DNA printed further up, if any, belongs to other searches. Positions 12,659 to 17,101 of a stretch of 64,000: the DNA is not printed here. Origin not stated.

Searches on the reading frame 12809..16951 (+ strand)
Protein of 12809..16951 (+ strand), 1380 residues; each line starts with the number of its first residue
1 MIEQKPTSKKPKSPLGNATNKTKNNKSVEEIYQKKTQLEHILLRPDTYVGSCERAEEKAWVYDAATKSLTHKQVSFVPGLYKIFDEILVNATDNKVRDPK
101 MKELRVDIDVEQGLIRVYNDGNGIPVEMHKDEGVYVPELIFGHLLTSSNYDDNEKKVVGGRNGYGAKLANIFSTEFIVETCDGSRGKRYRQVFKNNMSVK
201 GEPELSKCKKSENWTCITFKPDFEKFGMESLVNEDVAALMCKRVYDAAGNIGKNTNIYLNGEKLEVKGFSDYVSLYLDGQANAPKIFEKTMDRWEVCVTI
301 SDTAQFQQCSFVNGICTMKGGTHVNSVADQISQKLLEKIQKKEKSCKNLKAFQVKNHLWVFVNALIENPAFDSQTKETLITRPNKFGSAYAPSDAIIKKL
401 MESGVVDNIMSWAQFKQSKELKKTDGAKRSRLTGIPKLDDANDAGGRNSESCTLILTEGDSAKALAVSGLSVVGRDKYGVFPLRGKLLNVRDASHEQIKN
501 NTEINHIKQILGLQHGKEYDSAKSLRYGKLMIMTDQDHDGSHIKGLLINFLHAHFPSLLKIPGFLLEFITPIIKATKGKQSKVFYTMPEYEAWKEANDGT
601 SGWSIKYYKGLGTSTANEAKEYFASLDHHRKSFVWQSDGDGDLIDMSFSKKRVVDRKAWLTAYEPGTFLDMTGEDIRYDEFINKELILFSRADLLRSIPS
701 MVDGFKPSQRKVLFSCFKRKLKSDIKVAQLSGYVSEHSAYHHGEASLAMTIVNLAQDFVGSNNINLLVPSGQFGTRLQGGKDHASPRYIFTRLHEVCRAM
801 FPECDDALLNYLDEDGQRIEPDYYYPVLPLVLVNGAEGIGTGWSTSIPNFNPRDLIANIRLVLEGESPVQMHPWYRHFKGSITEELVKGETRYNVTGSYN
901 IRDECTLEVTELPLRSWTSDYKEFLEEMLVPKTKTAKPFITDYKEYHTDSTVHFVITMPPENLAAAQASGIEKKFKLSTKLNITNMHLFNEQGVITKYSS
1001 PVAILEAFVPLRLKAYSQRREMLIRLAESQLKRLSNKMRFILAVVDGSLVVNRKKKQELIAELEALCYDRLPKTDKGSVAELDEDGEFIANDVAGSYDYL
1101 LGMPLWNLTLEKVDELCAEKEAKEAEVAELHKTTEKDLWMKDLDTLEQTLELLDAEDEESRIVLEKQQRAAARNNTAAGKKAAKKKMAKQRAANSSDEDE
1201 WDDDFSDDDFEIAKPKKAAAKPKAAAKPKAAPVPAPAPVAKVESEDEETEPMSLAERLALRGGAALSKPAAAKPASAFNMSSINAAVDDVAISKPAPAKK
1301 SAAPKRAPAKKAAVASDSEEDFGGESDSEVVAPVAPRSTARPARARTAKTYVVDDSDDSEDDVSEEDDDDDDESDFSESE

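Call 7: search_protein_families(library=pfam, proteins=[window:12809-16951:+])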
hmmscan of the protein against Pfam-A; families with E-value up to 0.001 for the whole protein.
window:12809-16951:+ (1380 aa): 5 families
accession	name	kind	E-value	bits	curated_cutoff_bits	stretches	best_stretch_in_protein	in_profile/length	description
PF00521.26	DNA_topoisoIV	-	6.2e-127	424.5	31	1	696-1144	1-432/432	DNA gyrase/topoisomerase IV, subunit A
PF16898.10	TOPRIM_C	-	7.9e-50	168.8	29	1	568-693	1-127/128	C-terminal associated domain of TOPRIM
PF00204.31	DNA_gyraseB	-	4.1e-25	88.7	27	1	268-423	1-167/173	DNA gyrase B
PF01751.28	Toprim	-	3.9e-09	37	23.1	1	453-552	1-81/96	Toprim domain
PF02518.31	HATPase_c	-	2.6e-07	31.5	26.4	1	80-174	6-85/111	Histidine kinase-, DNA gyrase B-, and HSP90-like ATPase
